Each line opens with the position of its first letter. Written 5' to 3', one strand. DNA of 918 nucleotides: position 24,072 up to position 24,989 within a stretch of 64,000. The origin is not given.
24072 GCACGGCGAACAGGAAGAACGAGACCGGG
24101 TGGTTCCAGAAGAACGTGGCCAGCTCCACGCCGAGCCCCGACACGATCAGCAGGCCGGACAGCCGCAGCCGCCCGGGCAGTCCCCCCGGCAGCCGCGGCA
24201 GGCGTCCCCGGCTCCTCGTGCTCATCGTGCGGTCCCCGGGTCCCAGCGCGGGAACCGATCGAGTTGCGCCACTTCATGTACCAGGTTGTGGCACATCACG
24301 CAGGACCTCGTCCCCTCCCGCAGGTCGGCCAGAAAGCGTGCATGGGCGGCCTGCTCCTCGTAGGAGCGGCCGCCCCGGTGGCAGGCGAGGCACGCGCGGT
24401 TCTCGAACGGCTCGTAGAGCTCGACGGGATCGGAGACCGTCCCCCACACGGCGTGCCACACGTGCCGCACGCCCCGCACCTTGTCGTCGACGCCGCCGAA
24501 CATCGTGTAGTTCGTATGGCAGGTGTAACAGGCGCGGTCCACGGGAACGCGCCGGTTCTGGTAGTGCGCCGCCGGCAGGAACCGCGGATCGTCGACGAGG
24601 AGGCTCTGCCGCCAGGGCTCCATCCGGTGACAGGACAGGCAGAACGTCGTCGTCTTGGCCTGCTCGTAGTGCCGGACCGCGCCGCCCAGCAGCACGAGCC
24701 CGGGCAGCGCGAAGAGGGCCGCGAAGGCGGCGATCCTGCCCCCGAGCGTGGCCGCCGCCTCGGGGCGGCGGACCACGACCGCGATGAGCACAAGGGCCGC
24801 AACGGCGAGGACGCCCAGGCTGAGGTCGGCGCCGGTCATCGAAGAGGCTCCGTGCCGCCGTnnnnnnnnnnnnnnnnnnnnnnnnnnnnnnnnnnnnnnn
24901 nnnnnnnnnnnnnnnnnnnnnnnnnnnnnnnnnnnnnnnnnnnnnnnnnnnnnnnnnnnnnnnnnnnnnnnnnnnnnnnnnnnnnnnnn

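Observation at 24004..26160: HAO-family octahaem cytochrome c with a NapC/NirT tetrahaem partner and a coupled small membrane protein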

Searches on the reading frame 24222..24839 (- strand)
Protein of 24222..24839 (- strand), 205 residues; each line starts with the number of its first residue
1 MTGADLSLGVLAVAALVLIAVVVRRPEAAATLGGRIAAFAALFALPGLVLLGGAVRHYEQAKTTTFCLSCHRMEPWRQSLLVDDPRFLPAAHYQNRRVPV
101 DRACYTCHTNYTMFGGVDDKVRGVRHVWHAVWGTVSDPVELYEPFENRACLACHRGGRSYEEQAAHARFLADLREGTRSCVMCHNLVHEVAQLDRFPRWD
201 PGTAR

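Call 3: search_protein_families(library=pfam, proteins=[window:24222-24839:-], max_evalue=1)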
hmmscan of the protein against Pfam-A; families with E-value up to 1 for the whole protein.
window:24222-24839:- (205 aa): 9 families
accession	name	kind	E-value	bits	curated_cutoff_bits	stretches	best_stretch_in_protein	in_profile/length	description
PF03264.19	Cytochrom_NNT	-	1.3e-14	54.8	24.1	1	40-191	12-172/174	NapC/NirT cytochrome c family, N-terminal region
PF22113.1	Mtrc-MtrF_II-IV_dom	-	6.6e-06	26.2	30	1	58-186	22-165/176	Outer membrane cytochrome MtrC/MtrF-like, domains II/IV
PF14522.11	Cytochrome_C7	-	6.9e-06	26.2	24.8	1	93-155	33-67/67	Cytochrome c7 and related cytochrome c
PF09699.15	Paired_CXXCH_1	-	1.6e-05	25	20.6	1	144-185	3-37/41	Doubled CXXCH motif (Paired_CXXCH_1)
PF14537.11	Cytochrom_c3_2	-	2.5e-05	25.1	25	1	144-186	23-66/79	Cytochrome c3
PF22678.1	Cytochrom_c_NrfB-like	-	0.0075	17.2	27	1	104-191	1-72/89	Cytochrome c-type protein NrfB-like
PF02085.21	Cytochrom_CIII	-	0.03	15.1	22.9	0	148-188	47-86/101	Class III cytochrome C family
PF12756.13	zf-C2H2_2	-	0.04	14.6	26.9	0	60-126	12-75/100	C2H2 type zinc-finger (2 copies)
PF11845.13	Tll0287-like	-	0.077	13.9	24.1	0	168-189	92-113/144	Tll0287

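Call 4: search_protein_families(library=ncbifam, proteins=[window:24222-24839:-], max_evalue=1)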
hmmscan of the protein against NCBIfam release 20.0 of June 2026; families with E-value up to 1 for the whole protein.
window:24222-24839:- (205 aa): 15 families
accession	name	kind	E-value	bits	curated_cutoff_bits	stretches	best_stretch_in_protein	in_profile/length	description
TIGR02161.1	napC_nirT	subfamily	1.1e-10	41.7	310.6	1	23-155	9-126/185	periplasmic nitrate (or nitrite) reductase c-type cytochrome, NapC/NirT family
TIGR02162.1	torC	equivalog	7.9e-10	38.5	478.2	1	23-154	7-124/387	pentaheme c-type cytochrome TorC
NF007906.0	PRK10617.1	equivalog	1.3e-08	34.9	349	1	45-140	35-123/200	cytochrome c-type protein NapC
TIGR03153.1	cytochr_NrfH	equivalog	2.6e-08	34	134.2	1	44-187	8-136/138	cytochrome c nitrite reductase small subunit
NF011606.0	PRK15032.1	equivalog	5.8e-06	25.7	455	1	58-168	39-139/390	pentaheme c-type cytochrome TorC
TIGR01905.1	paired_CXXCH_1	subfamily_domain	0.00021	21.1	25.2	1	143-185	2-37/41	doubled CXXCH domain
TIGR03508.1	decahem_SO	subfamily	0.00031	20.3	192.2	1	98-188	164-252/258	DmsE family decaheme c-type cytochrome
TIGR03146.1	cyt_nit_nrfB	equivalog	0.00086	19.6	166.6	1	64-192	11-124/145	cytochrome c nitrite reductase pentaheme subunit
TIGR03507.1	decahem_SO1788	subfamily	0.0014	17.2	209.3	1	67-167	246-315/672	OmcA/MtrC family decaheme c-type cytochrome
NF008659.0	PRK11659.1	equivalog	0.0042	16.8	184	1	62-189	44-147/188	cytochrome c nitrite reductase pentaheme subunit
NF038038.1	cytoc_DsrJ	equivalog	0.0058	16.9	100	1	74-115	63-104/121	sulfate reduction electron transfer complex DsrMKJOP subunit DsrJ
TIGR04257.1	nanowire_3heme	domain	0.025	14.7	40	1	147-185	23-59/75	c(7)-type cytochrome triheme domain-containing protein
NF041028.1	decahem_GSU2203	exception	0.025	13.8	325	1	55-187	58-184/317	GSU2203 family decaheme c-type cytochrome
NF045713.1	CxxCH_16_HmcA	equivalog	0.089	11.4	400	1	143-189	344-391/541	sulfate respiration complex hexadecaheme cytochrome HmcA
NF043010.1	Cyt554_Nsmonas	equivalog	0.1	11.9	400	0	135-180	18-64/238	cytochrome c-550 CycA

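Call 6: search_solved_structures(query=window:24222-24839:-, max_evalue=0.1, show_alignments=2)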
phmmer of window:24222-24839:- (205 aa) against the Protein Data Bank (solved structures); distinct sequences matched with E-value up to 0.1: 0.

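Call 26: find_homologous_proteins(query=window:24222-24839:-, max_evalue=0.001)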
Query window:24222-24839:- (205 aa): 753 proteins with E <= 0.001 among 5508 candidates; the best 120 are listed.
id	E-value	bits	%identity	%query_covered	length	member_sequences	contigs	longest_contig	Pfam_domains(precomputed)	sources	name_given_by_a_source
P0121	1.2e-128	445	95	100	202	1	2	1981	PF09699.16,PF03264.20,PF14522.12,PF22113.2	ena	-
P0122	1.6e-128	444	94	90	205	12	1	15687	PF09699.16,PF03264.20,PF14522.12,PF22113.2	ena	-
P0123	3.1e-126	437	91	100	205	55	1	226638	PF03264.20,PF14522.12,PF22113.2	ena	-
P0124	3.8e-126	437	91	99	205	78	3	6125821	PF14537.12,PF03264.20,PF14522.12,PF22113.2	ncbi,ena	-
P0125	3.5e-121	420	88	99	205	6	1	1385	PF09699.16,PF14537.12,PF03264.20,PF14522.12,PF22113.2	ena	-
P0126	6.0e-121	420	88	100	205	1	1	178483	PF03264.20,PF14522.12,PF22113.2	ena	-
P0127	1.0e-120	419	87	99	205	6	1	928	PF09699.16,PF03264.20,PF14522.12,PF22113.2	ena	-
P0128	6.7e-120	416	86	100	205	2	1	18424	PF09699.16,PF14537.12,PF03264.20,PF14522.12,PF22113.2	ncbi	-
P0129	1.0e-119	416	87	100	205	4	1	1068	PF09699.16,PF03264.20,PF14522.12,PF22113.2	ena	-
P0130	6.0e-119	413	87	99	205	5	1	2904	PF09699.16,PF03264.20,PF14522.12,PF22113.2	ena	-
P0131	3.2e-118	411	86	98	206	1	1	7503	PF09699.16,PF03264.20,PF14522.12,PF22113.2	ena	-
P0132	3.2e-115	401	82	98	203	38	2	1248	PF03264.20,PF22113.2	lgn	-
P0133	4.5e-114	397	83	99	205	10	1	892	PF03264.20,PF14522.12,PF22113.2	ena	-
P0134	9.5e-110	383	79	98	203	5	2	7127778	PF09699.16,PF03264.20,PF14522.12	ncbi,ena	-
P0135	6.5e-109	380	83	90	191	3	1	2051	PF03264.20,PF14522.12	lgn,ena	-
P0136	3.0e-104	365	72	100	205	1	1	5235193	PF03264.20,PF14522.12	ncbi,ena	-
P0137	1.3e-102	360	71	100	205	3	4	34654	PF14537.12,PF03264.20,PF14522.12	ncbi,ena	-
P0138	2.0e-101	356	73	98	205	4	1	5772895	PF03264.20,PF14522.12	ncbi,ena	-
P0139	9.2e-101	354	71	100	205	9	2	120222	PF03264.20,PF14522.12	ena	-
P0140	4.9e-100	351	71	100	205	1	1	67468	PF03264.20,PF14522.12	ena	-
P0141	7.7e-99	347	70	98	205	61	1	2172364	PF03264.20,PF14522.12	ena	-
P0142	5.0e-98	345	68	99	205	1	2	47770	PF03264.20,PF14522.12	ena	-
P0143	4.6e-97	342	79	87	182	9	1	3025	PF03264.20,PF22113.2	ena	-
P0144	5.5e-97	341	69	98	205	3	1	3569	PF03264.20,PF14522.12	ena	-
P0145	2.9e-96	339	70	97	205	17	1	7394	PF03264.20,PF14522.12,PF22113.2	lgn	-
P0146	2.4e-95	336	88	75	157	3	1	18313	PF09699.16,PF03264.20,PF14522.12,PF22113.2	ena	-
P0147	3.0e-94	332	68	100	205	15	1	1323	PF14537.12,PF03264.20,PF14522.12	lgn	-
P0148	7.1e-94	331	69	98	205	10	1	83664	PF03264.20,PF14522.12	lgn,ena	-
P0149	1.4e-93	330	67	100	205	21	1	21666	PF09699.16,PF03264.20,PF14522.12,PF22113.2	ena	-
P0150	6.7e-93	328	68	98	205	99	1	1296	PF03264.20,PF14522.12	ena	-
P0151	9.0e-93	328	66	100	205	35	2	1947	PF09699.16,PF03264.20,PF14522.12,PF22113.2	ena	-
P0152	1.6e-92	327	69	100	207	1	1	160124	PF03264.20,PF14522.12,PF22113.2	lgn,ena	-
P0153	6.6e-92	325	64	98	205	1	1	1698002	PF03264.20,PF14522.12,PF22113.2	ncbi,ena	-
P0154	1.6e-91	323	68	98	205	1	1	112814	PF03264.20,PF14522.12,PF22113.2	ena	-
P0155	2.6e-91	323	66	98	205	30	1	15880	PF03264.20,PF14522.12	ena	-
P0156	8.5e-91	321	67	98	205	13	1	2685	PF03264.20,PF14522.12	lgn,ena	-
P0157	8.9e-91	321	66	98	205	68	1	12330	PF03264.20,PF14522.12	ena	-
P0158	1.2e-90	321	64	100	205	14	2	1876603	PF03264.20,PF14522.12,PF22113.2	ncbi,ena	-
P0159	2.7e-90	319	66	98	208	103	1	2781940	PF03264.20,PF14522.12,PF22113.2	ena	-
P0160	2.2e-89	316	69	87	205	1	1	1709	PF03264.20,PF14522.12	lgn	-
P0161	2.3e-89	316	64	98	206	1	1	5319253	PF09699.16,PF14537.12,PF03264.20,PF14522.12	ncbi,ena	-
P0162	3.7e-88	312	67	91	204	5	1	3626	PF09699.16,PF03264.20,PF14522.12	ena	-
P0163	4.1e-88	312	89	74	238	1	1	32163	PF03264.20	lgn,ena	-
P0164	4.0e-87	309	65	97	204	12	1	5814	PF09699.16,PF03264.20,PF22113.2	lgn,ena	-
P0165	2.2e-86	307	64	98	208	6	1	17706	PF03264.20,PF14522.12,PF22113.2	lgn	-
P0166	6.6e-84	299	61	93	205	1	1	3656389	PF03264.20,PF14522.12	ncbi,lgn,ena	-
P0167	5.8e-83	295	63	100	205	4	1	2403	PF03264.20,PF14522.12,PF22113.2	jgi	-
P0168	4.7e-82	293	64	97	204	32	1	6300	PF03264.20,PF22113.2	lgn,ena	-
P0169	1.5e-79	284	59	98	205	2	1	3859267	PF14537.12,PF03264.20,PF14522.12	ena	-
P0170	1.7e-76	274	84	69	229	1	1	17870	PF03264.20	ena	-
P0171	1.9e-75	271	55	97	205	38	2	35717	PF03264.20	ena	-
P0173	1.3e-73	265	66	82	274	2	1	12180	PF03264.20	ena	-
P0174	5.6e-71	256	54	97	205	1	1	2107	PF03264.20,PF14522.12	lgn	-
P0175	4.3e-69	250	89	57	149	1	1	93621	PF03264.20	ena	-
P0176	6.2e-69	250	72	60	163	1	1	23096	PF03264.20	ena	-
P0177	3.7e-63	231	51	97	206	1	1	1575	PF03264.20,PF14522.12,PF22113.2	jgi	jgi:nitrate/TMAO reductase-like tetraheme cytochrome c subunit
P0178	2.3e-62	228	53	97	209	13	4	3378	PF09699.16,PF03264.20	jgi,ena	jgi:cytochrome c-type protein NapC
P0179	3.3e-62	228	51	96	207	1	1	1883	PF03264.20,PF14522.12,PF22113.2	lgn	-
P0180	3.7e-62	228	50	95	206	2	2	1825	PF03264.20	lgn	-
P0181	1.3e-60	222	51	85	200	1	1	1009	PF03264.20,PF14522.12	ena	-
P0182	3.7e-60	221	50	98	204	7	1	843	PF14537.12,PF03264.20,PF14522.12,PF22113.2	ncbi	-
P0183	6.5e-60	220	50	98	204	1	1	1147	PF14537.12,PF03264.20,PF14522.12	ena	-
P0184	1.1e-59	219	47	97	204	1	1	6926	PF03264.20,PF14522.12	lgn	-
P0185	1.3e-59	219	49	97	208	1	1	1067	PF14537.12,PF03264.20,PF14522.12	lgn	-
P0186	1.4e-59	219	49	97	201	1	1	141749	PF09699.16,PF03264.20,PF22113.2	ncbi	-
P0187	1.6e-59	219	51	92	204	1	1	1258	PF14537.12,PF03264.20,PF14522.12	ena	-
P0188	2.3e-59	218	50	98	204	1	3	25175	PF03264.20,PF22113.2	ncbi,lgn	-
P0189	2.6e-59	218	52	97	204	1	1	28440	PF03264.20,PF14522.12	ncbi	-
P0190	2.9e-59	218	50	87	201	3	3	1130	PF03264.20,PF14522.12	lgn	-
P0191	4.2e-59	218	50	94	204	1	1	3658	PF03264.20,PF14522.12,PF22113.2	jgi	jgi:cytochrome c-type protein NapC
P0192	7.6e-59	217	48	95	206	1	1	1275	PF03264.20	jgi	jgi:nitrate/TMAO reductase-like tetraheme cytochrome c subunit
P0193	8.5e-59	217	52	90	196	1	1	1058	PF03264.20,PF22113.2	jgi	jgi:cytochrome c-type protein NapC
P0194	8.7e-59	216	47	99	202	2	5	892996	PF03264.20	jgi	jgi:cytochrome c-type protein NapC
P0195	9.1e-59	216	48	99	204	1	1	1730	PF03264.20,PF14522.12,PF22113.2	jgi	jgi:cytochrome c-type protein NapC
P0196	9.7e-59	216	48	97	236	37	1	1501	PF03264.20,PF14522.12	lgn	-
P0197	1.0e-58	216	48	95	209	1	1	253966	PF09699.16,PF03264.20,PF14522.12,PF22113.2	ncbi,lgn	ncbi:MAG: NapC/NirT family cytochrome c [Acidobacteriota bacterium]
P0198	1.0e-58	216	53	94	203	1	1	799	PF14537.12,PF03264.20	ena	-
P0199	1.1e-58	216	50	93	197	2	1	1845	PF03264.20,PF22113.2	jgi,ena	-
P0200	1.2e-58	216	49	97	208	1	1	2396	PF09699.16,PF14537.12,PF03264.20,PF14522.12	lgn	-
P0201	1.4e-58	216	50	97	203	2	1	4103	PF09699.16,PF03264.20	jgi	jgi:cytochrome c-type protein NapC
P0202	1.5e-58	216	48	97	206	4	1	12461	PF03264.20,PF14522.12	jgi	jgi:nitrate/TMAO reductase-like tetraheme cytochrome c subunit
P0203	1.5e-58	216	49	94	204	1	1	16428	PF03264.20,PF14522.12,PF22113.2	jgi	jgi:cytochrome c-type protein NapC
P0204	1.6e-58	216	49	85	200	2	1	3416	PF03264.20,PF14522.12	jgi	jgi:nitrate/TMAO reductase-like tetraheme cytochrome c subunit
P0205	1.7e-58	216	48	97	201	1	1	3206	PF03264.20,PF14522.12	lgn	-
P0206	1.7e-58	216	50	95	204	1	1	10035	PF03264.20,PF14522.12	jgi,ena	-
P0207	2.0e-58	215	48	97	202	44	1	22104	PF03264.20,PF14522.12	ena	-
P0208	2.4e-58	215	50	92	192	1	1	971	PF14537.12,PF03264.20,PF14522.12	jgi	jgi:cytochrome c-type protein NapC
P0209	3.1e-58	215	52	96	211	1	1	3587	PF03264.20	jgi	jgi:cytochrome c-type protein NapC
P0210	3.5e-58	215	52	82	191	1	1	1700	PF03264.20,PF14522.12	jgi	jgi:cytochrome c-type protein NapC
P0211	3.6e-58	214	49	95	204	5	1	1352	PF03264.20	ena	-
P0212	3.7e-58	214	49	95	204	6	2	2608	PF03264.20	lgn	-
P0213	3.8e-58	214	51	88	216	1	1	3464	PF03264.20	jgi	jgi:cytochrome c-type protein NapC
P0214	3.9e-58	214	50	97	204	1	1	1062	PF09699.16,PF03264.20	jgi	-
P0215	3.9e-58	214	49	93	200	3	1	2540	PF03264.20,PF14522.12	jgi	jgi:cytochrome c-type protein NapC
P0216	4.8e-58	214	54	83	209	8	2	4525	PF03264.20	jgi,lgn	-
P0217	6.1e-58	214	48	93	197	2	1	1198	PF09699.16,PF03264.20,PF14522.12,PF22113.2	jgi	jgi:cytochrome c-type protein NapC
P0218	6.3e-58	214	49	94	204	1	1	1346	PF14537.12,PF03264.20,PF22113.2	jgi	jgi:cytochrome c-type protein NapC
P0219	6.7e-58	214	48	97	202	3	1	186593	PF14537.12,PF03264.20,PF14522.12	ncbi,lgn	-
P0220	7.2e-58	213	48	95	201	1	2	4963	PF03264.20,PF22113.2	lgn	-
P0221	7.3e-58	213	53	82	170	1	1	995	PF03264.20,PF14522.12,PF22113.2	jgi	jgi:nitrate/TMAO reductase-like tetraheme cytochrome c subunit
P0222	8.1e-58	213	49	87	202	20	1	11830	PF03264.20,PF14522.12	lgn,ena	-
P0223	8.3e-58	213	48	99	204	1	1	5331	PF03264.20,PF14522.12,PF22113.2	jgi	-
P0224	1.0e-57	213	47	89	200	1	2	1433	PF09699.16,PF14537.12,PF03264.20,PF14522.12,PF22113.2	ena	-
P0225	1.1e-57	213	49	97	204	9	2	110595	PF03264.20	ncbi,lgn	ncbi:MAG: NapC/NirT family cytochrome c [Acidobacteriota bacterium]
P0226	1.1e-57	213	46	98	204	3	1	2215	PF09699.16,PF03264.20,PF14522.12,PF22113.2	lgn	-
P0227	1.1e-57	213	51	86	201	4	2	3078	PF09699.16,PF14537.12,PF03264.20,PF14522.12,PF22113.2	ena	-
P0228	1.1e-57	213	50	85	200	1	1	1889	PF03264.20,PF14522.12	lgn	-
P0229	1.2e-57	213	49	87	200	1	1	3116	PF03264.20,PF14522.12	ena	-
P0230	1.7e-57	212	48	95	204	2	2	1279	PF03264.20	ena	-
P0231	1.7e-57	212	48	97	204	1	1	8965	PF03264.20,PF22113.2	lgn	-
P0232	1.8e-57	212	48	95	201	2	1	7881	PF03264.20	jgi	-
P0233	1.8e-57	212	47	98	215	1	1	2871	PF03264.20,PF14522.12,PF22113.2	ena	-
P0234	1.9e-57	212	50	85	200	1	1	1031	PF03264.20,PF14522.12,PF22113.2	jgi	jgi:cytochrome c-type protein NapC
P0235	2.2e-57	212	46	97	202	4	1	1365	PF03264.20,PF14522.12,PF22113.2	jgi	-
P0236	2.4e-57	212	49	93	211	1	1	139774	PF09699.16,PF03264.20,PF14522.12,PF22113.2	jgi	jgi:nitrate/TMAO reductase-like tetraheme cytochrome c subunit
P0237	2.4e-57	212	48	95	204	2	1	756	PF03264.20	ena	-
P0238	2.9e-57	212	49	95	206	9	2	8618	PF03264.20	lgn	-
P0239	3.4e-57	211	48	95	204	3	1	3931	PF03264.20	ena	-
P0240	3.4e-57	211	50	85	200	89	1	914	PF03264.20,PF14522.12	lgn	-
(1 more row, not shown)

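Call 27: find_encoding_contigs(protein=P0197, flank=5000, max_places=2)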
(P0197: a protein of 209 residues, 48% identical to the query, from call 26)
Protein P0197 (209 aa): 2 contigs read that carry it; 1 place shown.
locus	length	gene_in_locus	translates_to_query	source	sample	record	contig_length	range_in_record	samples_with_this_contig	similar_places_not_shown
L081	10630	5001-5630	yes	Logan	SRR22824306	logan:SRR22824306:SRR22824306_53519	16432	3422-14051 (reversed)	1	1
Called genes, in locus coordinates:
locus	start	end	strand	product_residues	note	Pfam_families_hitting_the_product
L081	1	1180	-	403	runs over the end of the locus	-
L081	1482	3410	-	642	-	PF11854:MtrB_PioB (faint)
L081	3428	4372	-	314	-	PF22678:Cytochrom_c_NrfB-like (faint), PF14537:Cytochrom_c3_2 (faint), PF14522:Cytochrome_C7 (weak), PF09699:Paired_CXXCH_1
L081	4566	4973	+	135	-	PF13442:Cytochrome_CBB3 (weak)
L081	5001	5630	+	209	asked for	PF03264:Cytochrom_NNT, PF09699:Paired_CXXCH_1 (faint), PF14522:Cytochrome_C7 (faint), PF22113:Mtrc-MtrF_II-IV_dom (weak)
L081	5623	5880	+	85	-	-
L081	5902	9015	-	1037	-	PF13620:CarboxypepD_reg, PF13715:CarbopepD_reg_2 (faint), PF17210:SdrD_B (faint), PF22904:NOMO1-like_2nd (faint), PF13620:CarboxypepD_reg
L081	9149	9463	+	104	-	-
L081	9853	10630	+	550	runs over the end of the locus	PF00067:p450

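Call 28: find_encoding_contigs(protein=P0194, flank=5000, max_places=2)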
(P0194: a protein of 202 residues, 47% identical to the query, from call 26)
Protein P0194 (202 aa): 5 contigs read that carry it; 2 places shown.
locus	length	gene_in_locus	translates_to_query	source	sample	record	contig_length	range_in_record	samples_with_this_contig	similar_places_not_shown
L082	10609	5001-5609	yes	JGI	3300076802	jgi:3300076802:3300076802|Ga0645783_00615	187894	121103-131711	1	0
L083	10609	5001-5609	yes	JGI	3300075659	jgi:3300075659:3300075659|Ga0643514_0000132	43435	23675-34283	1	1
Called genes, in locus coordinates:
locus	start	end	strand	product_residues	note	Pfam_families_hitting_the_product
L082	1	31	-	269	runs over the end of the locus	PF08443:RimK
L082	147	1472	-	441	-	PF05195:AMP_N (weak), PF00557:Peptidase_M24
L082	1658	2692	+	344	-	PF13371:TPR_9 (faint), PF13428:TPR_14 (faint), PF07719:TPR_2 (faint), PF13432:TPR_16 (weak), PF14559:TPR_19 (weak), PF23914:TPR_CcmH_CycH (weak), PF13432:TPR_16, PF13424:TPR_12 (weak), +8 more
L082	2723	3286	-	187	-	-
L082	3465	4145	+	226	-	PF16011:CBM9_2 (weak)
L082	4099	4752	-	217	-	PF01812:5-FTHF_cyc-lig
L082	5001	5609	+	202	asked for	PF03264:Cytochrom_NNT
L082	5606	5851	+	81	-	-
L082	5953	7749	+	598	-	-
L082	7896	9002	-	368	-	PF09699:Paired_CXXCH_1 (faint), PF14522:Cytochrome_C7 (faint), PF14537:Cytochrom_c3_2 (faint)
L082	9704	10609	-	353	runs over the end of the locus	PF00033:Cytochrome_B, PF13631:Cytochrom_B_N_2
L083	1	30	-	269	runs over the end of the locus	PF08443:RimK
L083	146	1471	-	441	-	PF05195:AMP_N (weak), PF00557:Peptidase_M24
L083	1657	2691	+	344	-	PF13371:TPR_9 (faint), PF13428:TPR_14 (faint), PF07719:TPR_2 (faint), PF13432:TPR_16 (weak), PF14559:TPR_19 (weak), PF23914:TPR_CcmH_CycH (weak), PF13432:TPR_16, PF13424:TPR_12 (weak), +8 more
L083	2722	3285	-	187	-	-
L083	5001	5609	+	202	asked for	PF03264:Cytochrom_NNT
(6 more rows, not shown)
